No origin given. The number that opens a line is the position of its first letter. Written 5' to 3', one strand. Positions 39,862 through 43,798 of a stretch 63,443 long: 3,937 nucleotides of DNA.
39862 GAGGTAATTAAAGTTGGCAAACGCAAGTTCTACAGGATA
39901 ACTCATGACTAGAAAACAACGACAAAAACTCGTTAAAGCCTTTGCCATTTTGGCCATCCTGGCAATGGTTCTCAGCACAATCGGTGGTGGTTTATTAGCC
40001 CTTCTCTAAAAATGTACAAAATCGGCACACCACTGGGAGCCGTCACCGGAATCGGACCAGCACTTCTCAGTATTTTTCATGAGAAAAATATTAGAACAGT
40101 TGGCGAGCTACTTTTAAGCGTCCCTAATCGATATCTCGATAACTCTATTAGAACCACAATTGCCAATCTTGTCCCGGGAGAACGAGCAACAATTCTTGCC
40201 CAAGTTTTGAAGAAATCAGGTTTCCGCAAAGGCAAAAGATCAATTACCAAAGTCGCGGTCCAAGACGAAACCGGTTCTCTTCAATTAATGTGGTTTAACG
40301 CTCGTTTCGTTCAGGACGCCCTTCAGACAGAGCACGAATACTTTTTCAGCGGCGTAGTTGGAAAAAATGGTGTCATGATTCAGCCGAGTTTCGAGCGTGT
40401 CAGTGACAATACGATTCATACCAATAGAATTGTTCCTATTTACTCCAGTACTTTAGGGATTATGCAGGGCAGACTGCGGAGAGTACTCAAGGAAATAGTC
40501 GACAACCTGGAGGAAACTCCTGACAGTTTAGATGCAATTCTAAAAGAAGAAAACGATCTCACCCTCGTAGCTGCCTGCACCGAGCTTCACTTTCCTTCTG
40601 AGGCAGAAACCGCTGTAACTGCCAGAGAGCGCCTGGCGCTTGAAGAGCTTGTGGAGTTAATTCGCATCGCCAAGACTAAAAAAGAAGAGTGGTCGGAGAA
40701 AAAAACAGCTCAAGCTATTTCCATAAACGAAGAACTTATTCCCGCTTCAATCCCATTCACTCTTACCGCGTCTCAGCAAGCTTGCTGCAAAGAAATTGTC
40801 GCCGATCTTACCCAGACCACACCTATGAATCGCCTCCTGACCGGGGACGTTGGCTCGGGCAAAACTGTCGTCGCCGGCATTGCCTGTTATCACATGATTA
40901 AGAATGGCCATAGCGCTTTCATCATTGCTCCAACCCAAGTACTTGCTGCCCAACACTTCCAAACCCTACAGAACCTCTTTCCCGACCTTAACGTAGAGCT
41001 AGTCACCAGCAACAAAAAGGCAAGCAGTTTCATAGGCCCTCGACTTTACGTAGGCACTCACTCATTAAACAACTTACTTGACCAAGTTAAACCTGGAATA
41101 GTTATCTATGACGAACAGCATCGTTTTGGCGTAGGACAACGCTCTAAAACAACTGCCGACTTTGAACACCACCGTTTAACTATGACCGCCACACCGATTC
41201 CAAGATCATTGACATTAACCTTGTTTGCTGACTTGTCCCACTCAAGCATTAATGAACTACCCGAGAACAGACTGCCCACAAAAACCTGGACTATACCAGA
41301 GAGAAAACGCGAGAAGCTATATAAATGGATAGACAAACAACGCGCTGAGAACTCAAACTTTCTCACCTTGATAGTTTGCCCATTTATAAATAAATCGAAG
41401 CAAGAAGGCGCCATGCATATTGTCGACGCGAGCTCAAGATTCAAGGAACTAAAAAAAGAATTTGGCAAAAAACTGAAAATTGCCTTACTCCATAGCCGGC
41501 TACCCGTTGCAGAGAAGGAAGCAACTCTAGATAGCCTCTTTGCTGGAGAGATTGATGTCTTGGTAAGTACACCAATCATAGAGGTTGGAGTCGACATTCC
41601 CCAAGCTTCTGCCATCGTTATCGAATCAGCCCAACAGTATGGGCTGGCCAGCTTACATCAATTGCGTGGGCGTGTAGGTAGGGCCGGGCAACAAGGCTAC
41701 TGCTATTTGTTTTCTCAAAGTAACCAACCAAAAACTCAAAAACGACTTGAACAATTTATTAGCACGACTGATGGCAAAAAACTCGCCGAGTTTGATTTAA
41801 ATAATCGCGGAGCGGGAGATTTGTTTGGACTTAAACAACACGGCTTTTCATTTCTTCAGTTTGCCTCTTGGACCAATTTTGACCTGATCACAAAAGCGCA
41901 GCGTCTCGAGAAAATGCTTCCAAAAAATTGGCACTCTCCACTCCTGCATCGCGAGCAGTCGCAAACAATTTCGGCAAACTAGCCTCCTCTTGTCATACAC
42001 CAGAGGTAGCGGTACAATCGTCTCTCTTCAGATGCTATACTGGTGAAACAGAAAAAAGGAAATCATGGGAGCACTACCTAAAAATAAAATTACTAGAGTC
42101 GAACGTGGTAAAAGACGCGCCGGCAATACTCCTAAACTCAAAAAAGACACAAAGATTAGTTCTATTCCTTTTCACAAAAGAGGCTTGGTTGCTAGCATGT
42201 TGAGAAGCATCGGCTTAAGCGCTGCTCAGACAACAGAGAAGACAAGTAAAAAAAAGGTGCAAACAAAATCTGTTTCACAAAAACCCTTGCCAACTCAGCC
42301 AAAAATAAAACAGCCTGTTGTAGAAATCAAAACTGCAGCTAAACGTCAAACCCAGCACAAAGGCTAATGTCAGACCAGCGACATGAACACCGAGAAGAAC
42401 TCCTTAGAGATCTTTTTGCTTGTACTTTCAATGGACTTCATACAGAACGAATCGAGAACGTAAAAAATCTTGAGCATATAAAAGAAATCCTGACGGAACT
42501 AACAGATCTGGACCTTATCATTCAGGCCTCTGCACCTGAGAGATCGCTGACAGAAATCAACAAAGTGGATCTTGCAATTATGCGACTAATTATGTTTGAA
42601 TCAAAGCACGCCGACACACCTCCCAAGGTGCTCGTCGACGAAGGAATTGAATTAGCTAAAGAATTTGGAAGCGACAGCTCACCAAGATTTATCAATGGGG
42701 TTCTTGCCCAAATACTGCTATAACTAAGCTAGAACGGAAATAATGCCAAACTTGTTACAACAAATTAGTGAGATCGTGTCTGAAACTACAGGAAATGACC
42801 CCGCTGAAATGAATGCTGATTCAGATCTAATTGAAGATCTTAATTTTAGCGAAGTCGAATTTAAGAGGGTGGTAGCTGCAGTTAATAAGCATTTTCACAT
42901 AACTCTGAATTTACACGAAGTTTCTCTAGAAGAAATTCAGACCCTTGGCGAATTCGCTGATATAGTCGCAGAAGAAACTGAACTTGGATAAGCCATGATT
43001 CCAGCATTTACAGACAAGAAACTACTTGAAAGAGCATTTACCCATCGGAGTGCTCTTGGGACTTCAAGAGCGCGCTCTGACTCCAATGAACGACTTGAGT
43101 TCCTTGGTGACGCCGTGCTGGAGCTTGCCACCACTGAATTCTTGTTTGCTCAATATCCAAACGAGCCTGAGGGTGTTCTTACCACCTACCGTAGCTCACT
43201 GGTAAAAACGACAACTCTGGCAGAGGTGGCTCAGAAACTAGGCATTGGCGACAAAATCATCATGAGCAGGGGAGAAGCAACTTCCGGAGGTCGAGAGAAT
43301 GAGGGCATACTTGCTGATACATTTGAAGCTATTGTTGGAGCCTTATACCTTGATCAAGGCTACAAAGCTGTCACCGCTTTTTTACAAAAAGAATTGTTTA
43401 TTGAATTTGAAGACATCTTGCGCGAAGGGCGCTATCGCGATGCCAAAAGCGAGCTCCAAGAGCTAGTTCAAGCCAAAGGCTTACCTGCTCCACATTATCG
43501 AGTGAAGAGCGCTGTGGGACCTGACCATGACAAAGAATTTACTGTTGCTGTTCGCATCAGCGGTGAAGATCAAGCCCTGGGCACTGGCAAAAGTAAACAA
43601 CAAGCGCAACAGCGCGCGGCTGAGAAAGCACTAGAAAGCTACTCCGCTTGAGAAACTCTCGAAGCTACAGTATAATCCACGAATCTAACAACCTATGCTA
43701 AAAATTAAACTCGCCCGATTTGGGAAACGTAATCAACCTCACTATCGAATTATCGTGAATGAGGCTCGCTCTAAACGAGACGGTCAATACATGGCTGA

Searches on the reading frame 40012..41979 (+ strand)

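Call 49: search_protein_families(library=pfam, proteins=[window:40012-41979:+], max_evalue=0.0001)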
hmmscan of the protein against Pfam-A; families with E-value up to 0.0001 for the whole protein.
window:40012-41979:+ (656 aa): 7 families
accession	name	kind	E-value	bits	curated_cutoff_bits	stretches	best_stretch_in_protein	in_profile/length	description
PF17191.10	RecG_wedge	-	3.8e-20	72.5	23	1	12-163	6-159/162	RecG wedge domain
PF00271.37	Helicase_C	-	2.6e-17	63.5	23.5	1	435-559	5-110/110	Helicase conserved C-terminal domain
PF00270.35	DEAD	-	5.7e-17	62.4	26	1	254-399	3-163/167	DEAD/DEAH box helicase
PF04851.21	ResIII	-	1e-11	45.4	22.5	1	250-395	3-162/164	Type III restriction enzyme, res subunit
PF22590.2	Cas3-like_C_2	-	6.6e-07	30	27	1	470-558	12-104/106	CRISPR-associated nuclease/helicase Cas3, C-terminal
PF05127.21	NAT10_TcmA_helicase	-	9.1e-05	22.8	22.7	0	276-337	2-64/176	RNA cytidine acetyltransferase NAT10/TcmA, helicase domain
PF01336.31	tRNA_anti-codon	-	9.5e-05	22.7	27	0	60-119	2-60/75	OB-fold nucleic acid binding domain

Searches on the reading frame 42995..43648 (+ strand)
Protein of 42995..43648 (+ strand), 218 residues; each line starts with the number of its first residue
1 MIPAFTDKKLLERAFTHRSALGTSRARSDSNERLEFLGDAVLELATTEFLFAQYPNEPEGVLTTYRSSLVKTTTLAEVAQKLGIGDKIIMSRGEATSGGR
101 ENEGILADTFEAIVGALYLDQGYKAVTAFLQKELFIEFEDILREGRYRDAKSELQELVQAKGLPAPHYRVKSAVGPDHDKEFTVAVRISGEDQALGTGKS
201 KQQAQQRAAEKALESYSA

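Call 49: search_protein_families(library=pfam, proteins=[window:42995-43648:+], max_evalue=0.0001)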
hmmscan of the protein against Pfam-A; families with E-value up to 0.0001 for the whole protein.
window:42995-43648:+ (218 aa): 5 families
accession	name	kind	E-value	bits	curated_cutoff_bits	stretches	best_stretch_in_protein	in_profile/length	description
PF14622.11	Ribonucleas_3_3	-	4.9e-36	124.2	35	1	7-135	1-125/128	Ribonuclease-III-like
PF00636.31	Ribonuclease_3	-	9.3e-27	94.2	27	1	32-122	1-102/102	Ribonuclease III domain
PF00035.32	dsrm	-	6.4e-17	62.3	23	1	150-215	1-65/66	Double-stranded RNA binding motif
PF22935.1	RM44_endonuclase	-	5.8e-11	43.1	27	1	4-117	26-139/139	Large ribosomal subunit protein mL44, endonuclease domain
PF14709.13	DND1_DSRM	-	1.6e-07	32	25.7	1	149-214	2-77/80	double strand RNA binding domain from DEAD END PROTEIN 1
